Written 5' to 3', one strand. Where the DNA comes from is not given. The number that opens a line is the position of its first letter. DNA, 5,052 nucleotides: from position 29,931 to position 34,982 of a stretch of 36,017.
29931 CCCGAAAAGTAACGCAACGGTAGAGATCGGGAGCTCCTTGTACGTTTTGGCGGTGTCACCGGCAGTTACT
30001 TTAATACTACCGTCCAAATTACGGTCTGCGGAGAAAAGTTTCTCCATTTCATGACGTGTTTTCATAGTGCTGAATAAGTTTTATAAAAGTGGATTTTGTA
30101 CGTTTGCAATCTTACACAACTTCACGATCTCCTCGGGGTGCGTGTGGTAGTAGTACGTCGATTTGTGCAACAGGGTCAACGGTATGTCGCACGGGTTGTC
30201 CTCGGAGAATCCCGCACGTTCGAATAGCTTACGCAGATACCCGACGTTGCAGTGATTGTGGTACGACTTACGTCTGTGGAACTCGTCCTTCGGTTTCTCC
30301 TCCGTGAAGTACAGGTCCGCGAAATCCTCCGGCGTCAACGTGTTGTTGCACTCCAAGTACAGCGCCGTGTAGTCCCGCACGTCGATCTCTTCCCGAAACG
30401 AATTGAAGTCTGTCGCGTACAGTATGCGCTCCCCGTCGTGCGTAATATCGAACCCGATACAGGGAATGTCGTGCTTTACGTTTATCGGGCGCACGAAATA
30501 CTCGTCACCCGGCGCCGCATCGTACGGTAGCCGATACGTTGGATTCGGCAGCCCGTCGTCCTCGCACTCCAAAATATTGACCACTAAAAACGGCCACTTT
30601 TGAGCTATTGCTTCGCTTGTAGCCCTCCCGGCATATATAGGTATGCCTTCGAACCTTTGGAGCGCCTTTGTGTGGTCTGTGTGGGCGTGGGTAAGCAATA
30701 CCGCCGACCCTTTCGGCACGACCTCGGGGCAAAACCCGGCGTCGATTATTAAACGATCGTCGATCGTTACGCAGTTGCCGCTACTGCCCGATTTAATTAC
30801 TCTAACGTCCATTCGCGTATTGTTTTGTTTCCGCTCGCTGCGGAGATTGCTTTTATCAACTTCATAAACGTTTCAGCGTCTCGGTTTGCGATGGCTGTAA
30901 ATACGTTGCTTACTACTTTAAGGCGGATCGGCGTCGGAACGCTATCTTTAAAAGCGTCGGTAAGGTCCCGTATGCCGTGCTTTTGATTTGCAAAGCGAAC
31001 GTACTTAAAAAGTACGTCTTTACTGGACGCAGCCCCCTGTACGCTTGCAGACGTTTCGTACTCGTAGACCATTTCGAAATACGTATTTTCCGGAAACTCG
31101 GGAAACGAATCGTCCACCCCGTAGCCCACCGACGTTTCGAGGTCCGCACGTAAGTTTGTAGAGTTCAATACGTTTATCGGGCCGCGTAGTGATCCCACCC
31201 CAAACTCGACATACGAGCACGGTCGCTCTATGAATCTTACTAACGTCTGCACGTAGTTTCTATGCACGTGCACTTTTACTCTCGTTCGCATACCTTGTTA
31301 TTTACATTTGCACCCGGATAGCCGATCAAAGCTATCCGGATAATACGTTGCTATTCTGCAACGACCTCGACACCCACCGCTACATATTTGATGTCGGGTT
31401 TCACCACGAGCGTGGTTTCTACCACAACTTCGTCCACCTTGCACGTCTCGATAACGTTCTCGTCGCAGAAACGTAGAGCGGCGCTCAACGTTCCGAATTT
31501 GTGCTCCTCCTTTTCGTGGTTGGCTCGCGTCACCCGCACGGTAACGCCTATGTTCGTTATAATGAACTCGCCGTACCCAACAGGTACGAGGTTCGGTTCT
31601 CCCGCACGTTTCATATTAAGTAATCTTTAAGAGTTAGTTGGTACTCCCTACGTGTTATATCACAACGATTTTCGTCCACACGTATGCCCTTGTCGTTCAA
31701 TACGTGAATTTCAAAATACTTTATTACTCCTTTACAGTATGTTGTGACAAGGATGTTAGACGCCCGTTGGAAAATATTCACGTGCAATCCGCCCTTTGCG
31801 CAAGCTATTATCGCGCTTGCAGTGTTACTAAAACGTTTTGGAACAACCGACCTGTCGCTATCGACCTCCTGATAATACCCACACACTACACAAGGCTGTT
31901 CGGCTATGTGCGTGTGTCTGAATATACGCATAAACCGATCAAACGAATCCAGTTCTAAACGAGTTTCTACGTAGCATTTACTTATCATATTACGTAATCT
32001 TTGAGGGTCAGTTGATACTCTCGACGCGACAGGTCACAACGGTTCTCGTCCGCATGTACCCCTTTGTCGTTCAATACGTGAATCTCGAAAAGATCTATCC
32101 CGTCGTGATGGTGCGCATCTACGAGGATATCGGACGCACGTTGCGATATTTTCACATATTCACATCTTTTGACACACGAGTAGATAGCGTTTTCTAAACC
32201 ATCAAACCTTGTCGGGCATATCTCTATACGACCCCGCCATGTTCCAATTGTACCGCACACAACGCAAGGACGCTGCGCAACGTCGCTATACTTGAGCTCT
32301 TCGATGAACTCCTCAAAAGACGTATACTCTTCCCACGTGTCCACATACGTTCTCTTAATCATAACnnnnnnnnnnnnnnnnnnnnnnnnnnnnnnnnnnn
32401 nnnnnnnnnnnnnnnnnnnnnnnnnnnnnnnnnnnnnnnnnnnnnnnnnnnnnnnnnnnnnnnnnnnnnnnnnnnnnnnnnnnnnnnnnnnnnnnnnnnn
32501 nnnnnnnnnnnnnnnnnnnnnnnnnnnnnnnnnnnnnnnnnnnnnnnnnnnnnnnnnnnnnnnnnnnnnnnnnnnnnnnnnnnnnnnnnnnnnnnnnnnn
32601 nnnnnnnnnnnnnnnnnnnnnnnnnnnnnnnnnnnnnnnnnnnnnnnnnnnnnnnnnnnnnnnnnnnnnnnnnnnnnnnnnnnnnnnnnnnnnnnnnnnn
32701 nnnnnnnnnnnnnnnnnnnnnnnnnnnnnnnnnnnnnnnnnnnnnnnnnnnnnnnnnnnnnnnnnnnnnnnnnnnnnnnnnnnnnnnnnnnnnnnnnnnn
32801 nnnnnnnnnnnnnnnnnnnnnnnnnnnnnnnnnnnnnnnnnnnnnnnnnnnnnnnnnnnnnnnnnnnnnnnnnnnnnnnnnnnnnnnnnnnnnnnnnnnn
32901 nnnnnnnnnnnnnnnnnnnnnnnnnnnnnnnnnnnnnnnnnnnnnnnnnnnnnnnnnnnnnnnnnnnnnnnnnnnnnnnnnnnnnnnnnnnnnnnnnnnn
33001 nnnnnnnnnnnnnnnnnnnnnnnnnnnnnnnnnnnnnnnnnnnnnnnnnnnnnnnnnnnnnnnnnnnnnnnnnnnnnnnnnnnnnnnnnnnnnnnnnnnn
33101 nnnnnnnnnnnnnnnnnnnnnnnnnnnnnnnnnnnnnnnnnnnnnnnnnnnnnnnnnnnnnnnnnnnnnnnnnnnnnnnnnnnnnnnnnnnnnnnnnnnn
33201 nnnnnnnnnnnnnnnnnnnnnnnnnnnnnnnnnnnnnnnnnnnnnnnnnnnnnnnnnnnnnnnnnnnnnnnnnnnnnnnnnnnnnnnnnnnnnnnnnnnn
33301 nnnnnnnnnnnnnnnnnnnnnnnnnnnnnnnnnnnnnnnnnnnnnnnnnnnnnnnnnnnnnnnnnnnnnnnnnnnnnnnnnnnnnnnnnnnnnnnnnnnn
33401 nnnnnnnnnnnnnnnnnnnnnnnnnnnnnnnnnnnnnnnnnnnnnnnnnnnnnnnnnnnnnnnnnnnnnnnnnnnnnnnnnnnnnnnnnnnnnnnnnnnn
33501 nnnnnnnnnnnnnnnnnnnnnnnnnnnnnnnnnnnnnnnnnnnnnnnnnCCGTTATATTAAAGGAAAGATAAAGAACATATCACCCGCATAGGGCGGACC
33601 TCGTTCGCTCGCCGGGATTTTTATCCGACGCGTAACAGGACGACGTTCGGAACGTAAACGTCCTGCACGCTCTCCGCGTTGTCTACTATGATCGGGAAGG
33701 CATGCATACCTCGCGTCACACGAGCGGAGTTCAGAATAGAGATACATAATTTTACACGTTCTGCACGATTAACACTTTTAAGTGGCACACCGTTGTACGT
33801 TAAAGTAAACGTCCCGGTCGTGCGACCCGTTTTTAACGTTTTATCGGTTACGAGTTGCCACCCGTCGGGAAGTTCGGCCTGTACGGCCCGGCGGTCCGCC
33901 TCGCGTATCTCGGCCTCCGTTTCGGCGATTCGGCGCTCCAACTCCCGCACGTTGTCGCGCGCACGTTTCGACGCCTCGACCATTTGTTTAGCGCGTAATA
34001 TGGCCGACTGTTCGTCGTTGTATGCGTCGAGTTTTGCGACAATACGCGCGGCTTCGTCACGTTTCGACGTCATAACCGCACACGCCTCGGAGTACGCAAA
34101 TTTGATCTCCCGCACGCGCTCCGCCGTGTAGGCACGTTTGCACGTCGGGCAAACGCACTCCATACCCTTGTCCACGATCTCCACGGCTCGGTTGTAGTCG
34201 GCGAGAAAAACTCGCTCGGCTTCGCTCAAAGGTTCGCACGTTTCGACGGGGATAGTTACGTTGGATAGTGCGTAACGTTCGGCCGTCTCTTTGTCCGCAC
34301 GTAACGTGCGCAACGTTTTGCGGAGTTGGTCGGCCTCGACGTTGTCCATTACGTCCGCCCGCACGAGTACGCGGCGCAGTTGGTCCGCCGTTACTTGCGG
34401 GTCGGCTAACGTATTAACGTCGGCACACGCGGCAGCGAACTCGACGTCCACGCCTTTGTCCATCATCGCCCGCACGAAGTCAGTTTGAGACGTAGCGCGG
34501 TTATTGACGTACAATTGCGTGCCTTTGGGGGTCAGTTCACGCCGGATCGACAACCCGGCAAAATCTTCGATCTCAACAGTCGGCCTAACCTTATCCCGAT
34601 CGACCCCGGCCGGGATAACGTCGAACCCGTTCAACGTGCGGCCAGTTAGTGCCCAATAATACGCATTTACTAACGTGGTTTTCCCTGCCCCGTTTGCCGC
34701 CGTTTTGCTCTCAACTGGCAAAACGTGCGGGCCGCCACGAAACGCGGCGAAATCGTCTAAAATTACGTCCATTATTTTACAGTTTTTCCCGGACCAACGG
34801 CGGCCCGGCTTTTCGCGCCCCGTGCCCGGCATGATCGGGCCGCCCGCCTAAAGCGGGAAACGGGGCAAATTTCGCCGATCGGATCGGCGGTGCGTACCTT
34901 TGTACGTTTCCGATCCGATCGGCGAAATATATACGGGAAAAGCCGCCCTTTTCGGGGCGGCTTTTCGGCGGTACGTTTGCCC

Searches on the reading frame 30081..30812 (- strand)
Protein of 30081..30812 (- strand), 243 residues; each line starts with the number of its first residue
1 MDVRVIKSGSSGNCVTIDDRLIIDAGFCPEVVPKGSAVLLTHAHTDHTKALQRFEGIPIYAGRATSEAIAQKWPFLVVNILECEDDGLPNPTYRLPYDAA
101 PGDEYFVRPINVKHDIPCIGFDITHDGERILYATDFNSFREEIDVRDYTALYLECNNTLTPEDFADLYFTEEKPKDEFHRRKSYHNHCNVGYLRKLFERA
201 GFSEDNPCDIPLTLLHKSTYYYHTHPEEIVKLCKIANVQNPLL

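Call 35: search_protein_families(library=phrogs, proteins=[window:30081-30812:-], max_evalue=0.001)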
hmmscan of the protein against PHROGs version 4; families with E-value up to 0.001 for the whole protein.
window:30081-30812:- (243 aa): 1 family
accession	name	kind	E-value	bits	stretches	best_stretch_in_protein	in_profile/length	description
phrog_392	-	other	6.7e-25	89.3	1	1-156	6-168/348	metal-dependent hydrolase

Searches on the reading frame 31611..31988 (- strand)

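Call 35: search_protein_families(library=phrogs, proteins=[window:31611-31988:-], max_evalue=0.001)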
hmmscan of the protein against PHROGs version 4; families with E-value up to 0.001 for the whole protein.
window:31611-31988:- (125 aa): 0 families

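Call 54: search_protein_families(library=pfam, proteins=[window:31611-31988:-], max_evalue=0.01)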
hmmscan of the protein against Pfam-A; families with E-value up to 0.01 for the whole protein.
window:31611-31988:- (125 aa): 1 family
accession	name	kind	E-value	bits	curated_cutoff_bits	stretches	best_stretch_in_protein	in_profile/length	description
PF13288.12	DXPR_C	-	0.0028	18.3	27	1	50-103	39-92/115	DXP reductoisomerase C-terminal domain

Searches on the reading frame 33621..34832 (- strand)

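Call 9: search_protein_families(library=phrogs, proteins=[window:33621-34832:-])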
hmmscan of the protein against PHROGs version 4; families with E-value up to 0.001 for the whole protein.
window:33621-34832:- (403 aa): 3 families
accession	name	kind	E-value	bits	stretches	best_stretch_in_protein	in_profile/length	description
phrog_77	-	DNA, RNA and nucleotide metabolism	5.1e-12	46.1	1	45-111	327-399/967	SbcC-like subunit of palindrome specific endonuclease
phrog_1499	-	unknown function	2e-09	38.2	1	167-389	231-384/427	-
phrog_20188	-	DNA, RNA and nucleotide metabolism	0.00046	20.7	0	332-392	195-255/279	endonuclease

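Call 27: search_protein_families(library=pfam, proteins=[window:33621-34832:-], max_evalue=0.01)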
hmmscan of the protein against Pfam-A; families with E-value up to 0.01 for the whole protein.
window:33621-34832:- (403 aa): 1 family
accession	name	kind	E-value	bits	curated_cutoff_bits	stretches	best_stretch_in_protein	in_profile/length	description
PF13476.12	AAA_23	-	8.1e-07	30.3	27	1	45-309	26-200/201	AAA domain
